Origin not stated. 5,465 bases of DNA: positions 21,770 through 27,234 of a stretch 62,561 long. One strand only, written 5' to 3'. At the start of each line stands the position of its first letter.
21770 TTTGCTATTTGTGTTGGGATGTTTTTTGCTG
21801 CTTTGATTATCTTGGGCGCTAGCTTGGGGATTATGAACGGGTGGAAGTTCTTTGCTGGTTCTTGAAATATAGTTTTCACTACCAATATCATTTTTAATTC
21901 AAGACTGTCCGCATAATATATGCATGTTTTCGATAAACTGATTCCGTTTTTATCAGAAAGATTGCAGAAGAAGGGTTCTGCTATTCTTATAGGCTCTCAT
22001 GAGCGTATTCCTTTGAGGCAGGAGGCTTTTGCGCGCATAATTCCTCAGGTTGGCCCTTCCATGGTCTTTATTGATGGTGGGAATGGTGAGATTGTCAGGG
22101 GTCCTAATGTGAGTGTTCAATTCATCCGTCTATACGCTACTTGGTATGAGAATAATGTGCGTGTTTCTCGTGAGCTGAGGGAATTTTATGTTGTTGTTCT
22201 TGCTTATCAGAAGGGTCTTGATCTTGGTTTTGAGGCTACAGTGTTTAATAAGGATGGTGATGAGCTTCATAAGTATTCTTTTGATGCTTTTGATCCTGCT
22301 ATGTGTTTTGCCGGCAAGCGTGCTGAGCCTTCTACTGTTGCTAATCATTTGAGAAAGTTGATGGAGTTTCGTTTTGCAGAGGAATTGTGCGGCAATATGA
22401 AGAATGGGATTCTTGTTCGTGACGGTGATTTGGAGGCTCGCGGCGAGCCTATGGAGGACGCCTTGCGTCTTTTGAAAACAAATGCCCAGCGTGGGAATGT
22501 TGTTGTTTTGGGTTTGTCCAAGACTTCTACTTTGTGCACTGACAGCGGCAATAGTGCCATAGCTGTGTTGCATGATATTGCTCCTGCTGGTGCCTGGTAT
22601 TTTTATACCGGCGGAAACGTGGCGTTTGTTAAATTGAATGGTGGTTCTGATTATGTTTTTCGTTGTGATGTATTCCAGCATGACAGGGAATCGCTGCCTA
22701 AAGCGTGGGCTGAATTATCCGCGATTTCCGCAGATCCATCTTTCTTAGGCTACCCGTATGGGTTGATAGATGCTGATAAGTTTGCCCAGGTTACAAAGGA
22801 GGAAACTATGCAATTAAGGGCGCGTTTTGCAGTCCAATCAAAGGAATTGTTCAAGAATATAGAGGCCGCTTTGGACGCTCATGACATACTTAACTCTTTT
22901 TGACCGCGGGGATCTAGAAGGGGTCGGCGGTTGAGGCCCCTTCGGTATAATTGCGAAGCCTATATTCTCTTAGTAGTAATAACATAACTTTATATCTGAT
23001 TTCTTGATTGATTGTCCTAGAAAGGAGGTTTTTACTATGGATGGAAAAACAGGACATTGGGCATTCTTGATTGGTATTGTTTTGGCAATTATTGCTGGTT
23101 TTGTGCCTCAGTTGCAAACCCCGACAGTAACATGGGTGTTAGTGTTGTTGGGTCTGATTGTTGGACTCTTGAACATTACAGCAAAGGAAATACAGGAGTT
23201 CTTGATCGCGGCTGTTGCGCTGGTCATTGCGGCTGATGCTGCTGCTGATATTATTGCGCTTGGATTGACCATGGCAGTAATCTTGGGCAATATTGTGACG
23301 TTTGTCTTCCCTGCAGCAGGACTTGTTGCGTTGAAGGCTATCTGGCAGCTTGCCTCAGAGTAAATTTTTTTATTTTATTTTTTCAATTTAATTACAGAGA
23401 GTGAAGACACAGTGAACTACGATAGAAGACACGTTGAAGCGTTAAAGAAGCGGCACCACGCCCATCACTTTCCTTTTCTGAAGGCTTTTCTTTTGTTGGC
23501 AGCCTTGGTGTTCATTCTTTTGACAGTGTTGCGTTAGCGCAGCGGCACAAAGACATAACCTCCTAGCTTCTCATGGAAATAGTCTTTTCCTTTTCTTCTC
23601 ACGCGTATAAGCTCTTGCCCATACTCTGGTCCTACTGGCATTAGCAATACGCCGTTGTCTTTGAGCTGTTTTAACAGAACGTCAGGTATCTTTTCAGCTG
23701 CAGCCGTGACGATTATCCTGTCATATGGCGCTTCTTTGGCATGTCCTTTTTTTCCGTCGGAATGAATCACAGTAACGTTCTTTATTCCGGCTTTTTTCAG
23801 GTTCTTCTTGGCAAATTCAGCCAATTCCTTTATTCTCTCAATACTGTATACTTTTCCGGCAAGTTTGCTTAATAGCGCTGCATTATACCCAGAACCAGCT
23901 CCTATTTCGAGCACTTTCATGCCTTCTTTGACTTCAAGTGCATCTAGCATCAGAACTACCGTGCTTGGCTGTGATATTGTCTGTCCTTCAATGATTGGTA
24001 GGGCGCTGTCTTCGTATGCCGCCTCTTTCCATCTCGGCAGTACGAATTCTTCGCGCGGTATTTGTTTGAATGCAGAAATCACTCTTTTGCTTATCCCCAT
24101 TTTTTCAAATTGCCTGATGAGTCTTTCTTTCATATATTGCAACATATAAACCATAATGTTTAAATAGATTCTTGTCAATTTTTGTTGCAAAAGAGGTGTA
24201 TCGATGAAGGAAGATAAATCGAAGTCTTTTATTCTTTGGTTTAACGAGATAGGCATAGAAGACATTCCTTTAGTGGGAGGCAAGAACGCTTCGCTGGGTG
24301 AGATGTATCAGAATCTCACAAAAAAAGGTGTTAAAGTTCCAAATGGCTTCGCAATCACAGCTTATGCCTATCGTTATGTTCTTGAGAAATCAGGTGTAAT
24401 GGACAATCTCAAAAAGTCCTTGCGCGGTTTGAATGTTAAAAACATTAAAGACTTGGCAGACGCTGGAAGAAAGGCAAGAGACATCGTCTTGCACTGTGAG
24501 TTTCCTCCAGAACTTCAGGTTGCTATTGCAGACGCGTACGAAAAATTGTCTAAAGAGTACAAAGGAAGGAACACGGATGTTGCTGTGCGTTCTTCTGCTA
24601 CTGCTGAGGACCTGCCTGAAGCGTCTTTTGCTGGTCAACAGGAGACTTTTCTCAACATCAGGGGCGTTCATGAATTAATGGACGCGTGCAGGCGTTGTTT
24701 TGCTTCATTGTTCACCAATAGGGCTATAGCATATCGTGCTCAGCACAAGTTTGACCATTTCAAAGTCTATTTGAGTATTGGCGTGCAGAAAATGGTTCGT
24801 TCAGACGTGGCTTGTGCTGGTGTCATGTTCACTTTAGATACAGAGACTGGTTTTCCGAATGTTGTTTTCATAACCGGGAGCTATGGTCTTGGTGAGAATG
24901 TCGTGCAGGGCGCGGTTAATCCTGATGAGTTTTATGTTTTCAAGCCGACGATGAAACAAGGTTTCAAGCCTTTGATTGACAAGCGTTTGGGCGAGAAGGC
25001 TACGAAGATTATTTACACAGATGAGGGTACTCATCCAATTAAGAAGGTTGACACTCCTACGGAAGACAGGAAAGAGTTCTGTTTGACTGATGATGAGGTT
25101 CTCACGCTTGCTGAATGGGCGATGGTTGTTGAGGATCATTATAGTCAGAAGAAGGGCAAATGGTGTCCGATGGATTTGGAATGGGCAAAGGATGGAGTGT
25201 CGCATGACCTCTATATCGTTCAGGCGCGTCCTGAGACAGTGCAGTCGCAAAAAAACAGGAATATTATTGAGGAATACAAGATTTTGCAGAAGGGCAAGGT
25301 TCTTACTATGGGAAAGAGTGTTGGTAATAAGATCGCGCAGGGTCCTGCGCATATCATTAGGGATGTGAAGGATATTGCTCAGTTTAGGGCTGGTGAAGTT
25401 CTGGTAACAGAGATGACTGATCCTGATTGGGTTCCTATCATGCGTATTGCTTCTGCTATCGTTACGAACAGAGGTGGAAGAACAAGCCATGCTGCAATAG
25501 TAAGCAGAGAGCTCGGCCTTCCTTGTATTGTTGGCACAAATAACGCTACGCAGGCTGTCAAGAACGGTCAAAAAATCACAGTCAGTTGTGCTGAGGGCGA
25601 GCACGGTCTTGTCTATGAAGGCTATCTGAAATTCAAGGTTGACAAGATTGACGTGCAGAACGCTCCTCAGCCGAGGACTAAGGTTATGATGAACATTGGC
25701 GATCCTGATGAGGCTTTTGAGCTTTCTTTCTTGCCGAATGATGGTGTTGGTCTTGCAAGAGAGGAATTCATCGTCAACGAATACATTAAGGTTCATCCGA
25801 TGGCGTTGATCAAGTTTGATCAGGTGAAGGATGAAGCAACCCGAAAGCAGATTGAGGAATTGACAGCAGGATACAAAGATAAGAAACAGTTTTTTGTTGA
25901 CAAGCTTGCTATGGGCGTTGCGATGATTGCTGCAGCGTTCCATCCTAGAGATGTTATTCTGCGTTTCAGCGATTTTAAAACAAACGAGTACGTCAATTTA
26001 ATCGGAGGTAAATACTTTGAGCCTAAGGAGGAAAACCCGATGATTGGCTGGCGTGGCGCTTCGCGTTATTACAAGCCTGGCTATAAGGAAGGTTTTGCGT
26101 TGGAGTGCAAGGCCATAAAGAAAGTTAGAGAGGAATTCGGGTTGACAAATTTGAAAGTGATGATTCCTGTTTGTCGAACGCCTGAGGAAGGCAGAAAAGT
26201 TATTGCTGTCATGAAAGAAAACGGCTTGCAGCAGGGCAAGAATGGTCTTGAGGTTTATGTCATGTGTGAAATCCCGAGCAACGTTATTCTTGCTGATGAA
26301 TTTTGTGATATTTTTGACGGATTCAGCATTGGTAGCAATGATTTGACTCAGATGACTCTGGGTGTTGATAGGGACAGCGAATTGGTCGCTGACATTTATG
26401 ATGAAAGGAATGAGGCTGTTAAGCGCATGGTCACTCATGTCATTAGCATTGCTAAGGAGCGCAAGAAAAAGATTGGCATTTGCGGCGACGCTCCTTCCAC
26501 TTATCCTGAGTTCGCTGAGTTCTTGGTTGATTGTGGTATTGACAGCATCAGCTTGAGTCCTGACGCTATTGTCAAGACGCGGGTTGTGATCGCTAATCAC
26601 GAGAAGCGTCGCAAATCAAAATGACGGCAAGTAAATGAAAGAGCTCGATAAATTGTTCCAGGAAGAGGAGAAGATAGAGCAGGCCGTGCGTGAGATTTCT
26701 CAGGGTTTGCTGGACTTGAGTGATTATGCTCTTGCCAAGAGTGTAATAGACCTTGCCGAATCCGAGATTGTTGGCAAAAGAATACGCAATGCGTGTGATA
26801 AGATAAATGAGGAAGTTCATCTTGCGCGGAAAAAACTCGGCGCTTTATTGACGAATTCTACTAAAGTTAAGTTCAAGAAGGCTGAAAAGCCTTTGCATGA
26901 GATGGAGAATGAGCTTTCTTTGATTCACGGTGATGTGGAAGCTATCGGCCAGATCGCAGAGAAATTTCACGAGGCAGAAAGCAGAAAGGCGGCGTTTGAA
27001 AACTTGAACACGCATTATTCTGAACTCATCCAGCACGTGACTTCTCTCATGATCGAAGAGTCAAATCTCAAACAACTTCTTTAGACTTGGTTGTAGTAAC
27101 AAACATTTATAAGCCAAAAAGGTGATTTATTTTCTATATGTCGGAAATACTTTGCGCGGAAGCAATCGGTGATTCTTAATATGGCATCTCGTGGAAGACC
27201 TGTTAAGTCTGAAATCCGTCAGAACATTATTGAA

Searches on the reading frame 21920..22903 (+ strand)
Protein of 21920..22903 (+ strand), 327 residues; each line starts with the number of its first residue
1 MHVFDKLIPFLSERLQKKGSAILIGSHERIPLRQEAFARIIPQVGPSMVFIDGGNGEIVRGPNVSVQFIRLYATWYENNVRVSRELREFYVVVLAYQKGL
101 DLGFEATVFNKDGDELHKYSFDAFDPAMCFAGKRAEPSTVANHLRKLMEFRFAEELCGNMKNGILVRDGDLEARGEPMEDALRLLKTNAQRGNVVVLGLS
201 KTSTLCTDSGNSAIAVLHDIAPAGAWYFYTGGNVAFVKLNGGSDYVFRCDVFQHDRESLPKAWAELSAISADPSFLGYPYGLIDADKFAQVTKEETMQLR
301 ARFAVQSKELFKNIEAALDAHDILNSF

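Call 63: search_protein_families(library=pfam, proteins=[window:21920-22903:+], max_evalue=0.001)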
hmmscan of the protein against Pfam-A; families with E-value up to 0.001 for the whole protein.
window:21920-22903:+ (327 aa): 1 family
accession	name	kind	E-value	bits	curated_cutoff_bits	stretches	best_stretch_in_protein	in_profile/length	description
PF09376.16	NurA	-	7.7e-07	29.3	21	0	47-203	2-139/254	NurA domain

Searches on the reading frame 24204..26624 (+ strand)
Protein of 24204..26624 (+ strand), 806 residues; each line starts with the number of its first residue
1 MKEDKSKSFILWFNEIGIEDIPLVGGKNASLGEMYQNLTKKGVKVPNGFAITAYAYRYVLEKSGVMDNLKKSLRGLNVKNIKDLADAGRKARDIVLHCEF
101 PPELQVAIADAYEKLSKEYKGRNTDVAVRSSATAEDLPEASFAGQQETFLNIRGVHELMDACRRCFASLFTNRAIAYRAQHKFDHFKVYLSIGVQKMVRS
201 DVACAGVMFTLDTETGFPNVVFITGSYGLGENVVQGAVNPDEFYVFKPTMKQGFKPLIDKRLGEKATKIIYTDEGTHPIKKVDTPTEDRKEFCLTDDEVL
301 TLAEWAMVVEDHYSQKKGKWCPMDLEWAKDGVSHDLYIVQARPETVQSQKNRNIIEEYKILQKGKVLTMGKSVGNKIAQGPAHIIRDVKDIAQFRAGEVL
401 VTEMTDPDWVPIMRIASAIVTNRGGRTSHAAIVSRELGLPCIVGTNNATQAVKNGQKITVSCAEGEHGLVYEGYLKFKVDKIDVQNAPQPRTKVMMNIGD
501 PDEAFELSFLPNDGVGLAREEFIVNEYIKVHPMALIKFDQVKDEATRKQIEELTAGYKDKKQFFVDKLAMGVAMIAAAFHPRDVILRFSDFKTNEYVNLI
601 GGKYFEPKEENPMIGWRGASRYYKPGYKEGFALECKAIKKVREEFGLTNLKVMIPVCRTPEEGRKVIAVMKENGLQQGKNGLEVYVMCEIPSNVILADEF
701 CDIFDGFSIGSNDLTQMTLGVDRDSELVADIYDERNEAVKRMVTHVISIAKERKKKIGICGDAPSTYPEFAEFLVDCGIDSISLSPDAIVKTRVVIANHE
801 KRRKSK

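Call 63: search_protein_families(library=pfam, proteins=[window:24204-26624:+], max_evalue=0.001)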
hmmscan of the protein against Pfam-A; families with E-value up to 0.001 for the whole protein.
window:24204-26624:+ (806 aa): 3 families
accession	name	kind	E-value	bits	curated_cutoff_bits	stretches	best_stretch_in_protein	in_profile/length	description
PF01326.24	PPDK_N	-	6.7e-122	407.3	27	1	22-357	2-322/328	Pyruvate phosphate dikinase, AMP/ATP-binding domain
PF02896.24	PEP-utilizers_C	-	1.3e-65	221.9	22.8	1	486-799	14-291/293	PEP-utilising enzyme, PEP-binding domain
PF00391.29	PEP-utilizers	-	3.6e-27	94.2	23.1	1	395-465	2-72/72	PEP-utilising enzyme, mobile domain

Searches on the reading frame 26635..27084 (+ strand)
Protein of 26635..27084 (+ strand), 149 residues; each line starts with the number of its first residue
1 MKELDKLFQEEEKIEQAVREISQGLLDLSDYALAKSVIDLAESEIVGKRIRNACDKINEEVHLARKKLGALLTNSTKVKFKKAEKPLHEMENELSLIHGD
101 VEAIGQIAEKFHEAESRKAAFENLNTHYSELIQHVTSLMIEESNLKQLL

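Call 30: search_protein_families(library=pfam, proteins=[window:26635-27084:+], max_evalue=0.01)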
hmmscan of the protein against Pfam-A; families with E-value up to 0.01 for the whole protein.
window:26635-27084:+ (149 aa): 1 family
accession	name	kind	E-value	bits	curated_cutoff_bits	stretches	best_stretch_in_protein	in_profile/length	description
PF00804.31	Syntaxin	-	0.002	18.4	26.7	1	2-81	2-80/157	Syntaxin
